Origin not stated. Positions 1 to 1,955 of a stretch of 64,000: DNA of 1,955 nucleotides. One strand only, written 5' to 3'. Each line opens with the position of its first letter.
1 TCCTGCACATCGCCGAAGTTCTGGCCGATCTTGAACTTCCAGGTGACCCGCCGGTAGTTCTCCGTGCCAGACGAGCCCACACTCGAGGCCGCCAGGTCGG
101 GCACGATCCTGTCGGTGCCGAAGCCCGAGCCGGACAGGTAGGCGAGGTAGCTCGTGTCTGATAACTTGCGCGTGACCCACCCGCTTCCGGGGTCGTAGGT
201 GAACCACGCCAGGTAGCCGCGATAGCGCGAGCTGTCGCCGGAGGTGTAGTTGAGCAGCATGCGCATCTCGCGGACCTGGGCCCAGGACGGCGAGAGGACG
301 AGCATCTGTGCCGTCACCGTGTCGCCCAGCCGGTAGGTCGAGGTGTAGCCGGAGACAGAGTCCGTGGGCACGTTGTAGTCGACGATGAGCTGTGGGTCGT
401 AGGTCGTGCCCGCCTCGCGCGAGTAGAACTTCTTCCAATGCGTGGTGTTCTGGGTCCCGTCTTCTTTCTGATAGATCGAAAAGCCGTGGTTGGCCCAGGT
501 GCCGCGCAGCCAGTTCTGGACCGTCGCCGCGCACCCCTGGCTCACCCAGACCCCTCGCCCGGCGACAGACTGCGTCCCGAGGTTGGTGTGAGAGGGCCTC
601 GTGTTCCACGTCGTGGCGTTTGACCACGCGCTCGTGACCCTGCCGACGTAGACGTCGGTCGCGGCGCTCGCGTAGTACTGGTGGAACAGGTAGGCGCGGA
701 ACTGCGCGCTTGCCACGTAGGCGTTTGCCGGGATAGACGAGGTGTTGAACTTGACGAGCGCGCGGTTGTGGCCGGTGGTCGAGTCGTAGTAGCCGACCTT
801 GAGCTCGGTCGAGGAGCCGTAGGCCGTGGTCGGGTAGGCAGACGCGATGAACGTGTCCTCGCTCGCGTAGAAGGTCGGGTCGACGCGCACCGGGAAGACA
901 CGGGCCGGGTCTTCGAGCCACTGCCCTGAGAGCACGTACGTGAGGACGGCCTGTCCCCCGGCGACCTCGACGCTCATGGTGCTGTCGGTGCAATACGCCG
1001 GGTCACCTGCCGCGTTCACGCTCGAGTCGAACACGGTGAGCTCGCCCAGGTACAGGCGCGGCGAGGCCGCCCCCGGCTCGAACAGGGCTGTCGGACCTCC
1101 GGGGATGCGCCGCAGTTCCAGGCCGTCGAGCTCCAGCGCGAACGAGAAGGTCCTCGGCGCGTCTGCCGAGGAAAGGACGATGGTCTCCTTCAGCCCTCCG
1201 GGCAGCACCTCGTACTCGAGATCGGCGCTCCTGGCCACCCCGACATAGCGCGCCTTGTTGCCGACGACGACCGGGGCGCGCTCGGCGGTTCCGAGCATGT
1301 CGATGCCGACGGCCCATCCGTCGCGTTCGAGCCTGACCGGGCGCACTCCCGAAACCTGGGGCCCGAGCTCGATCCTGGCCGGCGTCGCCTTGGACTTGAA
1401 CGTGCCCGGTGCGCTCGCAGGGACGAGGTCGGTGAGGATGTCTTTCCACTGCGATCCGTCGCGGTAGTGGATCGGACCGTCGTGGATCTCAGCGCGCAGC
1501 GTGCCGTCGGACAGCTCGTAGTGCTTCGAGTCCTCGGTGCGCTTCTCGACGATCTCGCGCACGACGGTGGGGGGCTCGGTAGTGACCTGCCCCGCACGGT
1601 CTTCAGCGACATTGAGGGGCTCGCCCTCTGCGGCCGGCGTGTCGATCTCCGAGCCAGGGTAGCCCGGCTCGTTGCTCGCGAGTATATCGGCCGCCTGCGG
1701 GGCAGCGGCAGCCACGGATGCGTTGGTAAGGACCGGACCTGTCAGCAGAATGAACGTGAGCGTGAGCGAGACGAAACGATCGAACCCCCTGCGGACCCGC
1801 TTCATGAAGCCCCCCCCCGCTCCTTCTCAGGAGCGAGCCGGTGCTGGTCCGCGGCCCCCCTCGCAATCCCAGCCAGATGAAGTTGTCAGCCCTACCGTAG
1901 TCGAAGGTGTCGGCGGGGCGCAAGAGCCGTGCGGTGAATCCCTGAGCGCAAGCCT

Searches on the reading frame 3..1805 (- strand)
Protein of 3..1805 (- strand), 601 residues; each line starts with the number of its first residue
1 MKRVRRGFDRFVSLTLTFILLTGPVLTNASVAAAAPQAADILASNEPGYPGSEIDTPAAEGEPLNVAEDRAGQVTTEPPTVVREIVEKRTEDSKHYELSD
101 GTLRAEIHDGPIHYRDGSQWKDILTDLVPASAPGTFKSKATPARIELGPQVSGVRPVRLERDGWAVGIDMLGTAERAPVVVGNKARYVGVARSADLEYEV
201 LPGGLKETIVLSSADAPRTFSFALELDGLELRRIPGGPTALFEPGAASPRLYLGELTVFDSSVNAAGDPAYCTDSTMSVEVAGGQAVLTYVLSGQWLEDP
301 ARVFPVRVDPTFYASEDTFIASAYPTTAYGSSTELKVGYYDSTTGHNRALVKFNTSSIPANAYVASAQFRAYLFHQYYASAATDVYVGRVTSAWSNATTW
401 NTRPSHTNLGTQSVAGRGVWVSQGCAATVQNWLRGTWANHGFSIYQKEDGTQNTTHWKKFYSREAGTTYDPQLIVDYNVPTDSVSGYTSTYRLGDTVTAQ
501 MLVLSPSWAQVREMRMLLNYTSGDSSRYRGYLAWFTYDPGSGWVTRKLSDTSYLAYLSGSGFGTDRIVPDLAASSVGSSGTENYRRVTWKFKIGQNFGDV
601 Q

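Call 16: search_protein_families(library=pfam, proteins=[window:3-1805:-], max_evalue=0.0001)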
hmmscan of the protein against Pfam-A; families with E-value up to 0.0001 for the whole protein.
window:3-1805:- (601 aa): 1 family
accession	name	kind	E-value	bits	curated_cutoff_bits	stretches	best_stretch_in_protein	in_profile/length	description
PF00688.24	TGFb_propeptide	-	1.4e-06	28.6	25.8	1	346-458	106-224/242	TGF-beta propeptide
